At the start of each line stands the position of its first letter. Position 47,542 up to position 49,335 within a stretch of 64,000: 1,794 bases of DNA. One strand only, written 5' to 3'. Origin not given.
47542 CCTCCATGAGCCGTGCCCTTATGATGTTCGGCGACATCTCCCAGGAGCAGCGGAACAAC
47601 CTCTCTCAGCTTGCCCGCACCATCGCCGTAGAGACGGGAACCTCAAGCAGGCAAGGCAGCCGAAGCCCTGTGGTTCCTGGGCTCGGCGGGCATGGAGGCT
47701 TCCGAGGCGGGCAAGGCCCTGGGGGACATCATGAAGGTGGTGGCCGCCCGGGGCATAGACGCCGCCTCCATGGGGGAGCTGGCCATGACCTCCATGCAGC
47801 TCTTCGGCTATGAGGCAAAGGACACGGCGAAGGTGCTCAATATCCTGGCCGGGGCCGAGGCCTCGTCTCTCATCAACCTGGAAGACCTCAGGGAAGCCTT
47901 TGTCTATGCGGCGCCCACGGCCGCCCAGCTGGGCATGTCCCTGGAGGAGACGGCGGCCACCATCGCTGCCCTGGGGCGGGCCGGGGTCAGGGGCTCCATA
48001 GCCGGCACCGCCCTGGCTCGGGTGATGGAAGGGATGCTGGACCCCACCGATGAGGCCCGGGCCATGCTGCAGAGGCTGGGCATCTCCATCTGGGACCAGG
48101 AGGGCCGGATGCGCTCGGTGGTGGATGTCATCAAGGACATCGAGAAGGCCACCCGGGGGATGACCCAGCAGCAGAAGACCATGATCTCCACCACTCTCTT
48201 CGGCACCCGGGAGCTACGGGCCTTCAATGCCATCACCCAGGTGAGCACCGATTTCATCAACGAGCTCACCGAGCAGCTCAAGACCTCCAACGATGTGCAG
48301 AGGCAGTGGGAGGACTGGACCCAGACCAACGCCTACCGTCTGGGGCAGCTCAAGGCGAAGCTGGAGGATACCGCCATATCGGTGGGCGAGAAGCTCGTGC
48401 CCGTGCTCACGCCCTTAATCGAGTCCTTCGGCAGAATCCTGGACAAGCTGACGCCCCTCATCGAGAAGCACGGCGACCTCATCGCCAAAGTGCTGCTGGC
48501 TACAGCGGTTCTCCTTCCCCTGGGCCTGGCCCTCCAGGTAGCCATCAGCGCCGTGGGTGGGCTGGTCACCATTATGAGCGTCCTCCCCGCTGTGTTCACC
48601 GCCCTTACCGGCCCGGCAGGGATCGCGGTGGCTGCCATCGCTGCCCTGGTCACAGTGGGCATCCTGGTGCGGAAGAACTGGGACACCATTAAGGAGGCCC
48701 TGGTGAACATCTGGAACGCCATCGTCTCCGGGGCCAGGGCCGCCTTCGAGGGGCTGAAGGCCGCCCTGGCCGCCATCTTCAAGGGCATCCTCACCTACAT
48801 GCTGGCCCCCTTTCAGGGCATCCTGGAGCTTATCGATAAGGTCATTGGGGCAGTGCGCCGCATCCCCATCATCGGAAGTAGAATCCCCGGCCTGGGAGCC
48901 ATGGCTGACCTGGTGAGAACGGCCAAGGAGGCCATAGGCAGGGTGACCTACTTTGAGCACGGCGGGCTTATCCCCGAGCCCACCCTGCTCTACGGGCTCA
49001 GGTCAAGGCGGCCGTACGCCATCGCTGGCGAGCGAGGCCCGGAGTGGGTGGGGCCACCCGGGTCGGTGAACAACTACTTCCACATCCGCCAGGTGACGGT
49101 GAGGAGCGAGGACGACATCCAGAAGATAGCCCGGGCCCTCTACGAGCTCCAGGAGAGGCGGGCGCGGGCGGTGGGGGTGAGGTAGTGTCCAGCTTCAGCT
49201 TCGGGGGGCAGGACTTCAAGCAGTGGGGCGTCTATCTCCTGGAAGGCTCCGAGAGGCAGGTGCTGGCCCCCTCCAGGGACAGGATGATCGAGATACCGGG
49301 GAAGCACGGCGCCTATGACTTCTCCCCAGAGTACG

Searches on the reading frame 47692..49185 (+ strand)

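Call 55: search_protein_families(library=phrogs, proteins=[window:47692-49185:+], max_evalue=0.001)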
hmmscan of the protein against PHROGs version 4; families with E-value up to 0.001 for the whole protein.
window:47692-49185:+ (497 aa): 46 families (the best 25 are shown)
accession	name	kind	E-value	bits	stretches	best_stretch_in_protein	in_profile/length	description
phrog_1533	-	tail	2.2e-67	228.7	1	4-331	310-673/1688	tail length tape measure protein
phrog_28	-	tail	1.3e-59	203.9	1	5-492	342-766/1228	tail length tape measure protein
phrog_1272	-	tail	9e-56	190.4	1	3-384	319-733/1606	tail length tape measure protein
phrog_991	-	tail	6.3e-55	187.5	1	8-487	361-914/1966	tail length tape measure protein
phrog_1293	-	tail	2.2e-47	162.6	1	19-298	261-548/1424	tail length tape measure protein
phrog_4704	-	tail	8.3e-46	157.9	1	11-298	283-569/625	tail length tape measure protein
phrog_9696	-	tail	1.6e-38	133.2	1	3-215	137-337/1415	tail length tape measure protein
phrog_58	-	tail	2.2e-36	126.7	1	7-401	373-709/1544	tail length tape measure protein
phrog_5493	-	tail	9.1e-35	121.3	1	8-198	131-321/1102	tail length tape measure protein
phrog_19074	-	unknown function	3.5e-33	115.6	1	11-262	219-471/1384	-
phrog_167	-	tail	1.4e-26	93.6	1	5-386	343-687/1555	tail length tape measure protein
phrog_5218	-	unknown function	3e-25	89.6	1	10-322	294-655/1599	-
phrog_4211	-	tail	3.7e-21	75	1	38-387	703-1034/2625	tail length tape measure protein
phrog_8462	-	tail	2.4e-19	70.6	1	17-370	24-371/672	tail length tape measure protein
phrog_38390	-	tail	3.9e-19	69.2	1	11-197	124-303/1029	tail length tape measure protein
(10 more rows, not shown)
